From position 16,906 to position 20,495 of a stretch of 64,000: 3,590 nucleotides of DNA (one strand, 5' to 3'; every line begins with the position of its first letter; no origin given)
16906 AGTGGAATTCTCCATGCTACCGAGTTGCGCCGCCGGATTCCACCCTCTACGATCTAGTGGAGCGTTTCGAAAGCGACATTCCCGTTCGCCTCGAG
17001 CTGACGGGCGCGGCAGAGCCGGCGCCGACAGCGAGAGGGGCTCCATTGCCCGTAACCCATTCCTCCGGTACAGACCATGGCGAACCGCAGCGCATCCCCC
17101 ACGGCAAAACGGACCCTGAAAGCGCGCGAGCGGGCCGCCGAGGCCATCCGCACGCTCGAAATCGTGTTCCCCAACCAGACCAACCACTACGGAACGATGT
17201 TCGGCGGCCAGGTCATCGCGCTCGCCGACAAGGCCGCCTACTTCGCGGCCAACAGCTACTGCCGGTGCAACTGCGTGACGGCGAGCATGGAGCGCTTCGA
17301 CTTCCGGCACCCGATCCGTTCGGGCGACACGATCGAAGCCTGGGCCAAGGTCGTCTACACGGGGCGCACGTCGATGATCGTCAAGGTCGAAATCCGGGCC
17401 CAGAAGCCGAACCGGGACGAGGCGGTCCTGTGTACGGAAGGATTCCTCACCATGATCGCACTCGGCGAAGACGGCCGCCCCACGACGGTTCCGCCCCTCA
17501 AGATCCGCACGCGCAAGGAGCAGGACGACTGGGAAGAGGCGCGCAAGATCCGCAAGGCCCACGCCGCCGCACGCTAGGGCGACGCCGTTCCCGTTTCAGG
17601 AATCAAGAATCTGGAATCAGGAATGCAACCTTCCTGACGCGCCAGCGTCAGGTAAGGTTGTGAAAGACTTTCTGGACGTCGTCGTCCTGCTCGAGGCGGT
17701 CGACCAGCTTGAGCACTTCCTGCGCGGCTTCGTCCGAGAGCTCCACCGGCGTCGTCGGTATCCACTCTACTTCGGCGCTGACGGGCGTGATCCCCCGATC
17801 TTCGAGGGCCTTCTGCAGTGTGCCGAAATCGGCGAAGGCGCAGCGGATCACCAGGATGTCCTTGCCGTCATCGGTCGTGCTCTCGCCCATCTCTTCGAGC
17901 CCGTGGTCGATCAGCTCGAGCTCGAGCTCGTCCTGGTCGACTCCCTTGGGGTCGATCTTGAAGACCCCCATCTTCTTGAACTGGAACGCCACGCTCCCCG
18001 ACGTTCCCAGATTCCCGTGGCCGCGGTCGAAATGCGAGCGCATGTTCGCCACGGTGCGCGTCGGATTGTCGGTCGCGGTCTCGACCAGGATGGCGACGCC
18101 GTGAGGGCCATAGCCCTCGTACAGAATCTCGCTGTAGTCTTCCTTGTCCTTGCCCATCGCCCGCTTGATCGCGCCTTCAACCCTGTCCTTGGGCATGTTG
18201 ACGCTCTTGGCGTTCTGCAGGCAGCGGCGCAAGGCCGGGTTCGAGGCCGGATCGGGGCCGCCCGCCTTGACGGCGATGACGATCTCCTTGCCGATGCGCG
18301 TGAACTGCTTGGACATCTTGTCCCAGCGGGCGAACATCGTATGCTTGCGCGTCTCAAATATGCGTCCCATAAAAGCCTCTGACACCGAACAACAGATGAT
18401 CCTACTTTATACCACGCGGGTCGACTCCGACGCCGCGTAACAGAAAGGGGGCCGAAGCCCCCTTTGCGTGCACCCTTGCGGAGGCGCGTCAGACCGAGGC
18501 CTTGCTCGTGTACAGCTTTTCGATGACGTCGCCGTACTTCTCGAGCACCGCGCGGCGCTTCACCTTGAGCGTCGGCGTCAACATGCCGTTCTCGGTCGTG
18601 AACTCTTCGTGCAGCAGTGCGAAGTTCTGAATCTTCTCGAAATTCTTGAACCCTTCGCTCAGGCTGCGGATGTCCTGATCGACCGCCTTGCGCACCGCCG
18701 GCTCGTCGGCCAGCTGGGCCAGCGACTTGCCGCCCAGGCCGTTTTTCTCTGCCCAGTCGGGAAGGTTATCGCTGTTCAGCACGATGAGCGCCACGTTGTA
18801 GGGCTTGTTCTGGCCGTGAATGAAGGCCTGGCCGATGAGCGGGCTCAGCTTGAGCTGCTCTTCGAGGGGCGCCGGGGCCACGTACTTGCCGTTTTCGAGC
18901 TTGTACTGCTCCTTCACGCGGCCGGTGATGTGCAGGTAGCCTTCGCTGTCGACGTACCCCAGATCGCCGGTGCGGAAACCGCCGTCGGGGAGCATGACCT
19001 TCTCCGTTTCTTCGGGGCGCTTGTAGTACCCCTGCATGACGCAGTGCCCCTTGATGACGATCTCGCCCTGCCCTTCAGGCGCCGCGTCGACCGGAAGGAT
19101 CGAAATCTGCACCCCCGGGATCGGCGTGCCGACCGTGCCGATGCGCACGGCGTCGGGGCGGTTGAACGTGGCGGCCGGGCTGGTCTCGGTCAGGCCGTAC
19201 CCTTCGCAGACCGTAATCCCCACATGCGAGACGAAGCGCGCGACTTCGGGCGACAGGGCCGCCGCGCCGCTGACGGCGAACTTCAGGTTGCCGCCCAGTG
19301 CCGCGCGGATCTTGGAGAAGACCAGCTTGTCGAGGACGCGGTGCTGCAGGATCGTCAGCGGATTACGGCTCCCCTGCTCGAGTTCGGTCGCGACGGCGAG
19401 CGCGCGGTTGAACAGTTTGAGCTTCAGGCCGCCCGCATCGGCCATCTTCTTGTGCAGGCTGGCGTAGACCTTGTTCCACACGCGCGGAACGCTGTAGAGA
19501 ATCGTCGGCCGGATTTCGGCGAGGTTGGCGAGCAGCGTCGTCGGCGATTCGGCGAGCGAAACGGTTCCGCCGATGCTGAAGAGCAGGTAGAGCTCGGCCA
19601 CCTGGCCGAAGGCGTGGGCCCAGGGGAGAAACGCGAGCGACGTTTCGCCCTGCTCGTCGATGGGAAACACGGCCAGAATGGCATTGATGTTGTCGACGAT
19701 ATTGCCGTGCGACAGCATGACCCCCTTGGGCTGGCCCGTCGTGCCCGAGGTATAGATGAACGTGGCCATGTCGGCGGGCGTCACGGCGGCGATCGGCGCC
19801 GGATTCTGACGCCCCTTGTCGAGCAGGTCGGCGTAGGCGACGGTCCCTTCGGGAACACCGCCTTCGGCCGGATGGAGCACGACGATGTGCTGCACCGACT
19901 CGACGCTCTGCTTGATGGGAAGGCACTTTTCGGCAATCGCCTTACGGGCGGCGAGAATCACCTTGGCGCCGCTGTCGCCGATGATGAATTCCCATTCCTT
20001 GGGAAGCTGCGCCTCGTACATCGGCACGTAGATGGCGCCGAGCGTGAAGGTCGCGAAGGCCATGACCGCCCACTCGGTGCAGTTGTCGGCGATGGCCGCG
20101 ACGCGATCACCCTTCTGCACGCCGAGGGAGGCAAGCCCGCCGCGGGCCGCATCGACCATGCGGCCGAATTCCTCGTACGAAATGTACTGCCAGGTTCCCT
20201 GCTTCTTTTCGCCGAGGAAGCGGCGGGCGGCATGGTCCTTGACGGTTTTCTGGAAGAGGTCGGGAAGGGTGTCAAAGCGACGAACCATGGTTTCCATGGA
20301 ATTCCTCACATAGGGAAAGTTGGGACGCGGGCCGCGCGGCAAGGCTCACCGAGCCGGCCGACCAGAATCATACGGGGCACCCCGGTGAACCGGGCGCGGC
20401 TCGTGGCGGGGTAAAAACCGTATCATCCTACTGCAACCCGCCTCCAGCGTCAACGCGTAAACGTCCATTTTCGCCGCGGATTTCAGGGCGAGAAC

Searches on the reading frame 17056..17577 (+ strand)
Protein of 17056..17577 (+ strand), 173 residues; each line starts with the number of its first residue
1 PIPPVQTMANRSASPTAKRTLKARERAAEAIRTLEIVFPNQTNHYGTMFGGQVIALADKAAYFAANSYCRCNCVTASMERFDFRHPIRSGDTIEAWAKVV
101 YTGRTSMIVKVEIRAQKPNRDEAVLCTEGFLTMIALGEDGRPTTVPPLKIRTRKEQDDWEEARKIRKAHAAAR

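Call 22: search_protein_families(library=ncbifam, max_evalue=0.00001, proteins=[window:17056-17577:+])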
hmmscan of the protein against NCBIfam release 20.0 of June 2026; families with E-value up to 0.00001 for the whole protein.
window:17056-17577:+ (173 aa): 3 families
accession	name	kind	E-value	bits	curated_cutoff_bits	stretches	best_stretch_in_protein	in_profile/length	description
NF007970.0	PRK10694.1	equivalog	9.5e-12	44.9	162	1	31-146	14-130/133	acyl-CoA thioester hydrolase YciA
TIGR02286.1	PaaD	equivalog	6.6e-11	42.4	118.9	1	37-117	22-100/114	hydroxyphenylacetyl-CoA thioesterase PaaI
TIGR00369.1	unchar_dom_1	domain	3.3e-08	33.6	36.6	1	37-117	23-104/117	hotdog fold thioesterase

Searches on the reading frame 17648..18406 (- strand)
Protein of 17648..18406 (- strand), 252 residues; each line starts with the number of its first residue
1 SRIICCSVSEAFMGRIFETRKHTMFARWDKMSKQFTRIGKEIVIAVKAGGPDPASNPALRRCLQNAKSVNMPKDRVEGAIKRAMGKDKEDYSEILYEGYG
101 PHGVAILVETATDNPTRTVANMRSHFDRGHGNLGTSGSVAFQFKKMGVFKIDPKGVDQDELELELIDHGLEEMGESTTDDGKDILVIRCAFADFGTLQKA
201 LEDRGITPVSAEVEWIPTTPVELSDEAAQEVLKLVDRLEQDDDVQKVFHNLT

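Call 22: search_protein_families(library=ncbifam, max_evalue=0.00001, proteins=[window:17648-18406:-])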
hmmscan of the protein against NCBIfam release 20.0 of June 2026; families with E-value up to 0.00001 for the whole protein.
window:17648-18406:- (252 aa): 3 families
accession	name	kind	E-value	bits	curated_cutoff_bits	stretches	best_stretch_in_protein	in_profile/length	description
NF009044.0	PRK12378.1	subfamily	6.6e-90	301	196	1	13-251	1-236/239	YebC/PmpR family DNA-binding transcriptional regulator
TIGR01033.1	TIGR01033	subfamily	2.6e-77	259.8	208.75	1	14-251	3-237/238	YebC/PmpR family DNA-binding transcriptional regulator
NF001030.0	PRK00110.1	equivalog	5.5e-74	248.9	243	1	21-251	11-234/245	YebC/PmpR family DNA-binding transcriptional regulator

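Call 50: find_homologous_proteins(query=window:17648-18385:-, max_evalue=1e-40)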
Query window:17648-18385:- (245 aa): 8000 proteins with E <= 1e-40 among 8000 candidates; the best 120 are listed.
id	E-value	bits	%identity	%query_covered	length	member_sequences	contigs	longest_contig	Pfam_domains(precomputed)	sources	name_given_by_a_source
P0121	6.4e-157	538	100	98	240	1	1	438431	PF01709.27,PF20772.3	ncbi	-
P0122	4.7e-128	443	79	98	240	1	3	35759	PF01709.27,PF20772.3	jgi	jgi:YebC/PmpR family DNA-binding regulatory protein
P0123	2.3e-127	441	80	98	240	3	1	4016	PF01709.27,PF20772.3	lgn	-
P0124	2.8e-127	441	79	98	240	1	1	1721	PF01709.27,PF20772.3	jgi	jgi:YebC/PmpR family DNA-binding regulatory protein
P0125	6.9e-127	440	80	98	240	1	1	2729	PF01709.27,PF20772.3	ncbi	-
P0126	3.1e-126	438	79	98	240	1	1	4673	PF01709.27,PF20772.3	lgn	-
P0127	8.2e-126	436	79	98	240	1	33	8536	PF01709.27,PF20772.3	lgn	-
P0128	1.1e-125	436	79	98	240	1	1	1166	PF01709.27,PF20772.3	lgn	-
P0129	1.7e-125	435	77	98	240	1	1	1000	PF01709.27,PF20772.3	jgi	jgi:YebC/PmpR family DNA-binding regulatory protein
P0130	4.5e-125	434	77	99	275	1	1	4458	PF01709.27,PF20772.3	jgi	jgi:YebC/PmpR family DNA-binding regulatory protein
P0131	6.8e-125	433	78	98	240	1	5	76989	PF01709.27,PF20772.3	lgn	-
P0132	7.8e-125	433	79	98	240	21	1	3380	PF01709.27,PF20772.3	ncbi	-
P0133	1.1e-124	432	77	98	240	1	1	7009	PF01709.27,PF20772.3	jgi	jgi:YebC/PmpR family DNA-binding regulatory protein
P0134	1.2e-124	432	78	98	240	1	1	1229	PF01709.27,PF20772.3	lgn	-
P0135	1.8e-124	432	78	98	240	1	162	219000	PF01709.27,PF20772.3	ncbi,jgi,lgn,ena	jgi:YebC/PmpR family DNA-binding regulatory protein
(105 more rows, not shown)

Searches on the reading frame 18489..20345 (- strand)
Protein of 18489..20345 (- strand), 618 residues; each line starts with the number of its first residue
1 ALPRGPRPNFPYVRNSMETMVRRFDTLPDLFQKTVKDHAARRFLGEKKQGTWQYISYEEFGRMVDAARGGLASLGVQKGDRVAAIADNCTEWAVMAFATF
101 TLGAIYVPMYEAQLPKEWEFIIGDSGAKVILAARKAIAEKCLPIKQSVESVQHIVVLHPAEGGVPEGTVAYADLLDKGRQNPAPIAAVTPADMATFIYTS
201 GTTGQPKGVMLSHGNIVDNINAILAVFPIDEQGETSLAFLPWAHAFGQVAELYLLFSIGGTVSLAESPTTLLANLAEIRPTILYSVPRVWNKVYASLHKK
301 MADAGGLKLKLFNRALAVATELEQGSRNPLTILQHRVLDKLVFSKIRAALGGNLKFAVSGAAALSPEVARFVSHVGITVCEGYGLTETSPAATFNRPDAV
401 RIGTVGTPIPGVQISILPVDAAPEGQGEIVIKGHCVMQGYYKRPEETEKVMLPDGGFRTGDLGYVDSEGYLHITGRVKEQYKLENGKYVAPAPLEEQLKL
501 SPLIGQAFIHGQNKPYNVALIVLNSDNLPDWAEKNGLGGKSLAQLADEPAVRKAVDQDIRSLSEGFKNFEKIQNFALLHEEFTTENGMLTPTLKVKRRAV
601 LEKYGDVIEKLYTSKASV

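Call 22: search_protein_families(library=ncbifam, max_evalue=0.00001, proteins=[window:18489-20345:-])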
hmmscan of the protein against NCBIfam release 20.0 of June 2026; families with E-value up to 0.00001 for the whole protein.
window:18489-20345:- (618 aa): 101 families (the best 25 are shown)
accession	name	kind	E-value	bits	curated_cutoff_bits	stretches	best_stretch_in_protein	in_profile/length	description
NF038343.1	ligase_FadD11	exception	5.8e-99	332.1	950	1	26-615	2-584/585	fatty acid--CoA ligase FadD11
NF004837.0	PRK06187.1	subfamily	8.9e-80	268.4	476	2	20-309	3-290/531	long-chain-fatty-acid--CoA ligase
NF004114.0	PRK05605.1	equivalog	5.8e-67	226.3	766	3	354-516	340-507/575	long-chain-fatty-acid--CoA ligase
NF009232.0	PRK12582.1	subfamily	5.3e-66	223.1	777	2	377-616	378-617/624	acyl-CoA synthetase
NF041592.1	carboxyl_red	equivalog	3.3e-64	217.1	1300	1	30-616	51-623/1160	carboxylic acid reductase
NF005801.1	PRK07656.1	equivalog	1.5e-58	198.7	657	2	26-323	2-296/500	FadD3 family acyl-CoA ligase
NF006181.0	PRK08314.1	subfamily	7.4e-56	189.5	705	2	352-517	319-491/563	long-chain-fatty-acid--CoA ligase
NF006182.0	PRK08316.1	subfamily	6.2e-53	180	663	2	23-296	9-277/523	fatty acyl-CoA synthetase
NF005702.0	PRK07514.1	subfamily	7.4e-52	176.3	558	2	349-499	267-421/506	malonyl-CoA synthase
NF005463.0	PRK07059.1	subfamily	2.2e-51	174.9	869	3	332-498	315-477/557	long-chain-fatty-acid--CoA ligase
NF009233.0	PRK12583.1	subfamily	8.3e-50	169.7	832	2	23-376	16-376/558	fatty acid CoA ligase family protein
NF004229.0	PRK05677.1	subfamily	3e-49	167.9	879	2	353-502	327-479/563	long-chain-fatty-acid--CoA ligase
NF052269.1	Staph_lig_FadD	equivalog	6.7e-49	166.6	650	2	47-290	23-250/499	long-chain-fatty-acid--CoA ligase FadD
NF005676.0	PRK07470.1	equivalog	7e-49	166.8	774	2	16-247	11-233/544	acyl-CoA synthetase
NF005714.0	PRK07529.1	subfamily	5.8e-48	163.7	632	2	353-507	339-504/640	acyl-CoA synthetase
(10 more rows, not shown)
